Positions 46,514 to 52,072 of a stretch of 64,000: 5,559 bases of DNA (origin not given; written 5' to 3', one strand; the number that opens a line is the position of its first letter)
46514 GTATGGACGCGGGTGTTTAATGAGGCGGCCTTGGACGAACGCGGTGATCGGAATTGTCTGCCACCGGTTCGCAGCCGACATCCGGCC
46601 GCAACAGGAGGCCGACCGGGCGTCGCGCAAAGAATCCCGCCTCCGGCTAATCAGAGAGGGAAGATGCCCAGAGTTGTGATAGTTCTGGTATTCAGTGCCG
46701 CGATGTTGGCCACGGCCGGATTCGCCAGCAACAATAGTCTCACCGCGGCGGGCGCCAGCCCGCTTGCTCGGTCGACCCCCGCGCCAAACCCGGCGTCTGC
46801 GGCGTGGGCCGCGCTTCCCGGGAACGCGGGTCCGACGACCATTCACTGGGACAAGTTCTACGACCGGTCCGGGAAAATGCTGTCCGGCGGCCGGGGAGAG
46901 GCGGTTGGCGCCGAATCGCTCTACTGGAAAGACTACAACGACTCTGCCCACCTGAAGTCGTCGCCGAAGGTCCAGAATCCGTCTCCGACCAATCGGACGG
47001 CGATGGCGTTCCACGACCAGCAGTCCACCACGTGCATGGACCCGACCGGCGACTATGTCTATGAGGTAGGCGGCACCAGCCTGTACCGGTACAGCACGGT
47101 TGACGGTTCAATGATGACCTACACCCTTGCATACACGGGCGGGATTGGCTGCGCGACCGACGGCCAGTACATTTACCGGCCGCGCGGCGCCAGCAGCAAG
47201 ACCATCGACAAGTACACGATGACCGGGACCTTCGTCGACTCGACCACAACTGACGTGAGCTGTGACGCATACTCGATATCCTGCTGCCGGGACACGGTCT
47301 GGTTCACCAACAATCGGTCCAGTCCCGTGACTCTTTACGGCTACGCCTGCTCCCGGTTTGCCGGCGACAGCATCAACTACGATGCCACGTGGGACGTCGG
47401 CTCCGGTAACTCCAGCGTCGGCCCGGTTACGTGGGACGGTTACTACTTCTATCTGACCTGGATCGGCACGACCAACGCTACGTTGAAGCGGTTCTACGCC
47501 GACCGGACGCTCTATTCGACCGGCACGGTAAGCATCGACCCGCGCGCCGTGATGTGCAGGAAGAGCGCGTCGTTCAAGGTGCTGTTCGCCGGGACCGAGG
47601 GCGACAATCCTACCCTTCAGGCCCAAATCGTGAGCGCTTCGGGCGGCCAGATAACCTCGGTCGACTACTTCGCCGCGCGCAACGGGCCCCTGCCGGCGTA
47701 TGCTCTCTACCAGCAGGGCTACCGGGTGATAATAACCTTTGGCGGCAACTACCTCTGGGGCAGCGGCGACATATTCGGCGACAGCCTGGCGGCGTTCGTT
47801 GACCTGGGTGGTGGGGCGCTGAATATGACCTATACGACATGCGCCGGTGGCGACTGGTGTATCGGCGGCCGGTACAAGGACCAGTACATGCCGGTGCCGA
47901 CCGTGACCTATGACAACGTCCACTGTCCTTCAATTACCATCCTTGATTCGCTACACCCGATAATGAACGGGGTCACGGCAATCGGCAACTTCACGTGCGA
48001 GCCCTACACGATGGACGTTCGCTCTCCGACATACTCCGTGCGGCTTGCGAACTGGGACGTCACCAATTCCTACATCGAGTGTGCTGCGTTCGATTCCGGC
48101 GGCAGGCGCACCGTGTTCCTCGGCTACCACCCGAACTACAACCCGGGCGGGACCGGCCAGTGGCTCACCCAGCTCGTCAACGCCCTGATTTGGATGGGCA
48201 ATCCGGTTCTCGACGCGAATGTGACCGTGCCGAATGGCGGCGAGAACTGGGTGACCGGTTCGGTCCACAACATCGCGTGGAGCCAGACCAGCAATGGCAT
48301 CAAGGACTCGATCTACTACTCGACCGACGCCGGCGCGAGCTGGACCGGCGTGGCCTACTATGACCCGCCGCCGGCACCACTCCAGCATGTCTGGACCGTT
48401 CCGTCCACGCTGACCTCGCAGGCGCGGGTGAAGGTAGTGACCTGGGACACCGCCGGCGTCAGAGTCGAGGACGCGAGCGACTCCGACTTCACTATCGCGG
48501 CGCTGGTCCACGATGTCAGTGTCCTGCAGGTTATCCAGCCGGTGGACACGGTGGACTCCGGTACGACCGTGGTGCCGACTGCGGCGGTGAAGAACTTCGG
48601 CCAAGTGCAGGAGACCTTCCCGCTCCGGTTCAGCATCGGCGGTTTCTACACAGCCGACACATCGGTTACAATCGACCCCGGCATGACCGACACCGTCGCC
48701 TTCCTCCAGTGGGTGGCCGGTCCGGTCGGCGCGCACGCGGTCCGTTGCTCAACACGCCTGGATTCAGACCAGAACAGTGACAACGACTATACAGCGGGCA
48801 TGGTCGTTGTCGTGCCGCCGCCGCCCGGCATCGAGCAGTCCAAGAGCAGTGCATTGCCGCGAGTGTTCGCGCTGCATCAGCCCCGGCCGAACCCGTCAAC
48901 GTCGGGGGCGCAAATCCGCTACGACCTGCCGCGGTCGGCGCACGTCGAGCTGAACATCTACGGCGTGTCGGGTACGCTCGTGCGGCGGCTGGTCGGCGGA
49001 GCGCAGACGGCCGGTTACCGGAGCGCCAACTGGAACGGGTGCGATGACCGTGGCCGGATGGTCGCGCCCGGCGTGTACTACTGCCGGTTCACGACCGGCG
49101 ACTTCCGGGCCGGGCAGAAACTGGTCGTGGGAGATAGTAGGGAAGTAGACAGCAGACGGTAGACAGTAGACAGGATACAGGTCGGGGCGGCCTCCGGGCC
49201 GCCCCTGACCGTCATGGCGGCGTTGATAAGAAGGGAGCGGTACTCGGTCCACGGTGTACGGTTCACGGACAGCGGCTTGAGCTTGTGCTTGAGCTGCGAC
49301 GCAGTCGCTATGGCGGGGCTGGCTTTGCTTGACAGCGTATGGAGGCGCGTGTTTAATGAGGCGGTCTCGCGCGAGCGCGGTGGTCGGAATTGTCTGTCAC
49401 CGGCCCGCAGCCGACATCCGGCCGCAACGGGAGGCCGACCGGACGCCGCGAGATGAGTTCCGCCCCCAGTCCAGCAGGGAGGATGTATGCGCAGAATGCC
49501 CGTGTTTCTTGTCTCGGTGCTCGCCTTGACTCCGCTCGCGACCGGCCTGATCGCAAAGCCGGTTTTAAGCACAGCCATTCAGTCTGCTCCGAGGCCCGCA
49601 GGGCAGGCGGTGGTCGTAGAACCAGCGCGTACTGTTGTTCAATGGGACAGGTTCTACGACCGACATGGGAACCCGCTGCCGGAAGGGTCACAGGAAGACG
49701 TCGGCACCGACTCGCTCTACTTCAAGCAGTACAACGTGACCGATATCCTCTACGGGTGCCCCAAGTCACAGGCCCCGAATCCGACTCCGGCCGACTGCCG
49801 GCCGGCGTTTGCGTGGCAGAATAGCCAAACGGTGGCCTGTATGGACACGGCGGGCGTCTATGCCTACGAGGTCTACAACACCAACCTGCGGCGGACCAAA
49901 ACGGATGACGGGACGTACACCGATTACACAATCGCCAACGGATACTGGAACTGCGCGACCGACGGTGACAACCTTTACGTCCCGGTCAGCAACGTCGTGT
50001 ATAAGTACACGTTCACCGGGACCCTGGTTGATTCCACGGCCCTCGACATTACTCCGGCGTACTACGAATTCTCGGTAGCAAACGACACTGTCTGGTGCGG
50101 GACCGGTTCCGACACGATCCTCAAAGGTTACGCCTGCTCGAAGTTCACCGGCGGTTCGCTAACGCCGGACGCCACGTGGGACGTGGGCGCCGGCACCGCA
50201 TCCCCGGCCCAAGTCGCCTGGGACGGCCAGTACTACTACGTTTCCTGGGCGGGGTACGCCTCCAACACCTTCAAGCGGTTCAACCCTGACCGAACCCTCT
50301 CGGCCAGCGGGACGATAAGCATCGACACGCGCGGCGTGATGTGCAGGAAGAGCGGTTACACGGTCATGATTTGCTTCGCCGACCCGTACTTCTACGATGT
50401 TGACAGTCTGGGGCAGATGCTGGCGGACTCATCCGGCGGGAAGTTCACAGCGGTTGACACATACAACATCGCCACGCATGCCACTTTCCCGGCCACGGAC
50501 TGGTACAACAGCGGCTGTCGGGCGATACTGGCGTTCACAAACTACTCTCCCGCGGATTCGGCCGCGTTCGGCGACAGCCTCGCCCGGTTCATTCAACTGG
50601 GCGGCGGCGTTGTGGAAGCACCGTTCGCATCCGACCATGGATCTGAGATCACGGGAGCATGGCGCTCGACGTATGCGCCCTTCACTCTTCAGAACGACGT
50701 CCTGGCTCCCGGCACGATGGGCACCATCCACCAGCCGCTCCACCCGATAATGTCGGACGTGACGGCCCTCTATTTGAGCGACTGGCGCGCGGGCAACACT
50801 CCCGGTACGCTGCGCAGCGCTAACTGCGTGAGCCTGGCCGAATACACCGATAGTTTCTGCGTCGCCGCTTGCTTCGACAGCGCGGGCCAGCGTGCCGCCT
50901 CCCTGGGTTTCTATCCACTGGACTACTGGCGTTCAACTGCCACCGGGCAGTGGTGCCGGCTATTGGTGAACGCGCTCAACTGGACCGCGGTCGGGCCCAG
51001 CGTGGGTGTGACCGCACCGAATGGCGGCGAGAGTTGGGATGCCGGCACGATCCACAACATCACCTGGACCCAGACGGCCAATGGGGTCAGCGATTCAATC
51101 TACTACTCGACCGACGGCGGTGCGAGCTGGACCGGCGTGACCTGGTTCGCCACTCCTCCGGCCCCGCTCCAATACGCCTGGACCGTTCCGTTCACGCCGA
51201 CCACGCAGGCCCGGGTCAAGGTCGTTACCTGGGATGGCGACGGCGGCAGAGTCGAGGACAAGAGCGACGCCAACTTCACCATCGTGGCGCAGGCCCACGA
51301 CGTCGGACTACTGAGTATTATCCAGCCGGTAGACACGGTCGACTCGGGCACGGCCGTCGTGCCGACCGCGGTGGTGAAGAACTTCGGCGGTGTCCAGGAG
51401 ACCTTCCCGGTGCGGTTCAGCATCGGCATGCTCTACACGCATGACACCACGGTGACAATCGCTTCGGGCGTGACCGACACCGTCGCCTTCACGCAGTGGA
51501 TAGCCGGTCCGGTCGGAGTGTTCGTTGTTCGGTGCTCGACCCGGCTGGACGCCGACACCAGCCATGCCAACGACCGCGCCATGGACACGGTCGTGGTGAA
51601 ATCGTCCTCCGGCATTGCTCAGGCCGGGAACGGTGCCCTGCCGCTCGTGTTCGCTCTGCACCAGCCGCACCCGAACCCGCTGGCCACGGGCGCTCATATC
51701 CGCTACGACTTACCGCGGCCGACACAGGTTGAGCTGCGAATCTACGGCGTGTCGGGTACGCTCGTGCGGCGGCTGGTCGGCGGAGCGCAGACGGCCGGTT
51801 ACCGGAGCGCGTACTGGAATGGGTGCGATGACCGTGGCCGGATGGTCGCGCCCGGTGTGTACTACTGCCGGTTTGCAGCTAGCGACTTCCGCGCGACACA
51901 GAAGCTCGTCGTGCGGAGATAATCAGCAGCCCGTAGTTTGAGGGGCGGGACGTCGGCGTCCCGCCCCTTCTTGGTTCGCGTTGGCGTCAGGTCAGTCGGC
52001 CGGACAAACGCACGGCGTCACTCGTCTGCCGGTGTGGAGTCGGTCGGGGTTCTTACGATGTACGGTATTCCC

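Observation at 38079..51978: Array of five tandem paralogous T9SS-sorted surface proteins, each an independent promoter-leader-CDS-terminator cassette with mosaic N-modules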

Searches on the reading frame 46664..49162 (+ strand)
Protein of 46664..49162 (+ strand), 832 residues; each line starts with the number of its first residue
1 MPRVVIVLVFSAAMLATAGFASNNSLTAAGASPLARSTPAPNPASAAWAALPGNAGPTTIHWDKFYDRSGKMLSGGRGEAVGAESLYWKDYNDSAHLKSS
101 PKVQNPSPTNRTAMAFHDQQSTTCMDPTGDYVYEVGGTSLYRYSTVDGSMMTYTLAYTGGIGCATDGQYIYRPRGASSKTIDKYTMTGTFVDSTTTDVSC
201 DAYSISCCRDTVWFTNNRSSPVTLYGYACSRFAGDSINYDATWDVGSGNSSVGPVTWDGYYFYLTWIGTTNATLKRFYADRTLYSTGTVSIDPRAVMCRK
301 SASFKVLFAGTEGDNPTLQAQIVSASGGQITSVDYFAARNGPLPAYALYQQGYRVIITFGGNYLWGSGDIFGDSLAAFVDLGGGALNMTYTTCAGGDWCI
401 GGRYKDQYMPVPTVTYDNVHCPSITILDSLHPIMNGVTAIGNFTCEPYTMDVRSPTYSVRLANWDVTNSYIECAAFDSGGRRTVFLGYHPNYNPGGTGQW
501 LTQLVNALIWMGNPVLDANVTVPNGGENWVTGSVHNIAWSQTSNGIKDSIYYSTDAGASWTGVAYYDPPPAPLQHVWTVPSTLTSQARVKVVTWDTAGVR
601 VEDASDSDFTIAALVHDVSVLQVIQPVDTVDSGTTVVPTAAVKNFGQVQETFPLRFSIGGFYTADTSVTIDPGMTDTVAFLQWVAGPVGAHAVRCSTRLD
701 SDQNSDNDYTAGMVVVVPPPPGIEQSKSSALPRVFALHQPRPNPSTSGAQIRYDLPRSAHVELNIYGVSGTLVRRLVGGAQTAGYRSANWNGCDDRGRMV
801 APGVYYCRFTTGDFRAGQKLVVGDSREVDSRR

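Call 4: search_protein_families(library=pfam, proteins=[window:46664-49162:+], max_evalue=0.01)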
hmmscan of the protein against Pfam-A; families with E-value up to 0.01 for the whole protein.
window:46664-49162:+ (832 aa): 1 family
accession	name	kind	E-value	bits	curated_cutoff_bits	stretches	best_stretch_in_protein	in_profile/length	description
PF13860.13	FlgD_ig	-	4.1e-10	39.9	27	1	749-808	12-72/79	FlgD Ig-like domain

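Call 5: search_protein_families(library=ncbifam, proteins=[window:46664-49162:+], max_evalue=0.01)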
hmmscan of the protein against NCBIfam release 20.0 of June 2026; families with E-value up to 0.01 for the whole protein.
window:46664-49162:+ (832 aa): 5 families
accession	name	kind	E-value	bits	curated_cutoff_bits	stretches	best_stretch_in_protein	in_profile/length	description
NF005176.1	PRK06655.1-1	equivalog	1.2e-05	25.3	230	1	757-822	95-160/197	flagellar hook assembly protein FlgD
TIGR04183.1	Por_Secre_tail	domain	2e-05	24.5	23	1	742-822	3-71/72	T9SS type A sorting domain-containing protein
NF033707.1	T9SS_sortase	equivalog_domain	0.00091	16.9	420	1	742-810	1003-1076/1095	type IX secretion system sortase PorU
NF009276.0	PRK12633.1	equivalog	0.0016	18.2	383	1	750-814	119-184/234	flagellar basal body rod modification protein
NF009277.0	PRK12634.1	equivalog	0.0061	16.7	333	0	759-813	122-176/221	flagellar basal body rod modification protein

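Call 64: predict_structure(alignment_id=A5)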
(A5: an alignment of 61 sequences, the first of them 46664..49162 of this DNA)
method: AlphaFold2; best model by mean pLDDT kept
length: 832 residues; sequences in the alignment: 61
mean_pLDDT: 78.0   pTM: 0.47
mean pLDDT of the five models: 78.0, 78.0, 77.5, 77.1, 75.1
residues with pLDDT >= 90: 248; 70-90: 384; 50-70: 115; < 50: 85
segments of 3 or more residues with pLDDT < 50: 1-55, 101-109, 721-732, 828-832
pLDDT, mean of each block of 10 residues (from residue 1): 37 33 27 28 26 48 84 68 66 79 43 82 85 94 89 94 92 93 97 97 89 91 92 93 92 83 87 88 89 68 77 72 80 84 82 82 67 89 81 59 83 67 77 82 61 59 67 65 79 63 88 66 72 88 79 84 90 91 90 72 77 90 88 88 92 95 95 94 90 93 90 84 40 70 77 90 89 91 92 88 89 84 66 39
secondary structure, 60 per line:
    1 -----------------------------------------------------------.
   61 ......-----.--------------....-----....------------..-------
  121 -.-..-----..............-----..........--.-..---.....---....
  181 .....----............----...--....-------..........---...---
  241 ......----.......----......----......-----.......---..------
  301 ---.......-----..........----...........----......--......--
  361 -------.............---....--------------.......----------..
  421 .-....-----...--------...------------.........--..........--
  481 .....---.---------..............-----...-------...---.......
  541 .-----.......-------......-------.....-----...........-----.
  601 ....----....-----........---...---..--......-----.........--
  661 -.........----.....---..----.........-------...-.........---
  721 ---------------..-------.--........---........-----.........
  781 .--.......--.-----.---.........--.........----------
elements in order (helices of 4 or more, strands of 3 or more residues): E60-66 E87-90 E96-99 E131-144 E150-159 E169-173 E177-185 E190-201 E206-208 E211-214 E222-228 E235-237 E241-246 E251-257 E262-267 E272-277 E283-289 E304-310 H316-325 E330-337 H345-350 E353-358 H368-380 E384-387 H402-408 E419-421 E423-426 E443-445 E458-466 E469-478 E481-485 H499-512 E518-520 E528-530 E534-541 E547-553 E561-566 E574-578 E584-594 E600-604 E609-612 E618-625 E629-631 E639-644 E650-658 E662-670 E675-679 E689-697 E709-717 E748-755 E759-766 E772-781 E784-790 E803-811 E814-822

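Call 66: fold_search(model_id=the predicted structure, library=pdb)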
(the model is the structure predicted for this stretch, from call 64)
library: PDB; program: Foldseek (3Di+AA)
matches with E <= 10: 1917; with E <= 0.001: 360
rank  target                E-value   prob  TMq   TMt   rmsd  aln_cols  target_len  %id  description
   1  6za2_A                1.2e-11  1.00  0.12  0.10  31.7      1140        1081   10  Crystal structure of dimeric latent PorU from Porphyromonas gingivalis (released 2021-09-29)
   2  6za2_B                3.3e-11  1.00  0.12  0.09  32.3       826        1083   11  Crystal structure of dimeric latent PorU from Porphyromonas gingivalis (released 2021-09-29)
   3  8jmw_A                2.4e-09  1.00  0.11  0.16  38.8       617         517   11  Fibril form of serine peptidase Vpr (released 2023-12-06)
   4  7s62                  8.5e-09  1.00  0.10  0.07  31.5       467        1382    8  Locally refined protomer structure of native-form oocyte/egg Alpha-2-Macroglobulin (A2Moo) tetramer (released 2022-01-05)
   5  8s3o_A                8.5e-09  1.00  0.11  0.08  36.9       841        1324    7  Structure of native human CD109 (released 2025-03-05)
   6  5e55_A                1.5e-08  1.00  0.11  0.25  15.8       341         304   10  Crystal structure of mouse CNTN6 FN1-FN3 domains (released 2016-08-31)
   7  6xi3                  1.8e-08  1.00  0.12  0.22  18.4       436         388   16  Crystal structure of tetra-tandem repeat in extending region of large adhesion protein (released 2020-10-14)
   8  7ptp_A                3.3e-08  1.00  0.15  0.16  18.8       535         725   11  In-situ structure of pentameric S-layer protein (released 2021-12-15)
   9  5a42                  3.3e-08  1.00  0.10  0.06  30.0       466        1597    9  Cryo-EM single particle 3D reconstruction of the native conformation of E. coli alpha-2-macroglobulin (ECAM) (released 2015-07-29)
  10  9ozi_A                3.3e-08  1.00  0.17  0.09  35.9       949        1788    8  Cryo-EM structure of chicken ROS1 in apo-state. This is the complete map and model. (released 2026-02-25)
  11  9ijj_h                3.7e-08  1.00  0.13  0.08  16.1       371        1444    9  In situ structure of the central apparatus in mouse sperm axoneme. (released 2025-06-04)
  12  9b4h_A                3.7e-08  0.99  0.11  0.06  34.7       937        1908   10  Chlamydomonas reinhardtii mastigoneme filament (released 2024-04-10)
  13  9pwq_A                4.8e-08  1.00  0.17  0.10  23.4       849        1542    9  Cryo-EM structure of receptor tyrosine kinase ROS1 extracellular domain in complex with NELL2 (released 2026-02-25)
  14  5m11                  4.8e-08  0.99  0.13  0.14  33.0       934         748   10  Structural and functional probing of PorZ, an essential bacterial surface component of the type-IX secretion system of h (released 2016-11-09)
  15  7sqc_F0               6.9e-08  1.00  0.12  0.24  18.3       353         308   10  Ciliary C1 central pair apparatus isolated from Chlamydomonas reinhardtii (released 2022-04-13)
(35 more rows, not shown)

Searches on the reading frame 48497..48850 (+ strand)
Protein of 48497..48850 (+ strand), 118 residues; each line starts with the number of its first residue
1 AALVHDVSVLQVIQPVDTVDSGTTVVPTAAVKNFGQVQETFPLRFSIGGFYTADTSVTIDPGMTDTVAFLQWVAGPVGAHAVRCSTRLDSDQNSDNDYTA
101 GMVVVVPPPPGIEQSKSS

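Call 52: search_protein_families(library=pfam, proteins=[window:48497-48850:+], max_evalue=10)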
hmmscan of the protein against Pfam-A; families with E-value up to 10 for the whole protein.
window:48497-48850:+ (118 aa): 1 family
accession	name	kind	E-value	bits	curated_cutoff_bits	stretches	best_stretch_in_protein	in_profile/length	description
PF14326.11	DUF4384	-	0.056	14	27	1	34-84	28-75/81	Domain of unknown function (DUF4384)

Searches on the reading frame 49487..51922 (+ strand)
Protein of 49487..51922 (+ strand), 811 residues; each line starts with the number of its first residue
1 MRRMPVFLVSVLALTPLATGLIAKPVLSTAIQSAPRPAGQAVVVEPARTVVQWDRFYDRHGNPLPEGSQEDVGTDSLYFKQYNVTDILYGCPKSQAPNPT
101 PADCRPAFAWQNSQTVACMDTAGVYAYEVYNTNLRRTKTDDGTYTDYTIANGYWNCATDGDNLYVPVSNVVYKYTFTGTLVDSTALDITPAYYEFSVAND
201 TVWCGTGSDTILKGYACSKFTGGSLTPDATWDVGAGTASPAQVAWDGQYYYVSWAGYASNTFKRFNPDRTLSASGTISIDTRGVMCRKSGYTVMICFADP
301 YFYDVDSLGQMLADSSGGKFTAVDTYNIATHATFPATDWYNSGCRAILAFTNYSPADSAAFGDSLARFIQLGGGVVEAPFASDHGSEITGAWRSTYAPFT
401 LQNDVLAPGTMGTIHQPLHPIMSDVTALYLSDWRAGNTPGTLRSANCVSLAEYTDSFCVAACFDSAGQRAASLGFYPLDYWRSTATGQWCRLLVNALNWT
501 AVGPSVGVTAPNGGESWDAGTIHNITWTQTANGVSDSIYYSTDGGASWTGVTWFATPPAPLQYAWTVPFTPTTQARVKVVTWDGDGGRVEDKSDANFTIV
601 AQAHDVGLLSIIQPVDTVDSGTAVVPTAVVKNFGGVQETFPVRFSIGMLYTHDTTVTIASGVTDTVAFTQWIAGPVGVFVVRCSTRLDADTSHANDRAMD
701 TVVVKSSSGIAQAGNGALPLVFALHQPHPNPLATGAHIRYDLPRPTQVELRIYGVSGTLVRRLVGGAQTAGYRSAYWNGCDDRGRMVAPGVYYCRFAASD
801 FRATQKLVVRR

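Call 4: search_protein_families(library=pfam, proteins=[window:49487-51922:+], max_evalue=0.01)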
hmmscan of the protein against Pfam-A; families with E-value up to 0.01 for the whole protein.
window:49487-51922:+ (811 aa): 1 family
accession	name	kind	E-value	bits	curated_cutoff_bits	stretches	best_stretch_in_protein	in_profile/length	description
PF13860.13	FlgD_ig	-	2.2e-09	37.6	27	1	738-798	14-75/79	FlgD Ig-like domain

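Call 5: search_protein_families(library=ncbifam, proteins=[window:49487-51922:+], max_evalue=0.01)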
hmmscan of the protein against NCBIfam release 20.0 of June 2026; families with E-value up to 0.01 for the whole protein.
window:49487-51922:+ (811 aa): 6 families
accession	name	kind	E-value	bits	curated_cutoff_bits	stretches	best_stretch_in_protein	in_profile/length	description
TIGR04183.1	Por_Secre_tail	domain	2.6e-05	24.1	23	1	729-810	3-72/72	T9SS type A sorting domain-containing protein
NF005176.1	PRK06655.1-1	equivalog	2.9e-05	24.1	230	1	746-800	97-151/197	flagellar hook assembly protein FlgD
NF033707.1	T9SS_sortase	equivalog_domain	0.00039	18.2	420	1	726-797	1000-1076/1095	type IX secretion system sortase PorU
NF009276.0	PRK12633.1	equivalog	0.00071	19.4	383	1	740-803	122-186/234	flagellar basal body rod modification protein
NF052228.1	T9SS_PorZ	equivalog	0.0043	15.5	260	0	748-803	697-747/757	type IX secretion system anionic LPS delivery protein PorZ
NF052323.1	T9SSA_dep_M6i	equivalog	0.0097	13.9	600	0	728-804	961-1032/1043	T9SS-dependent M6-like inactivated metalloprotease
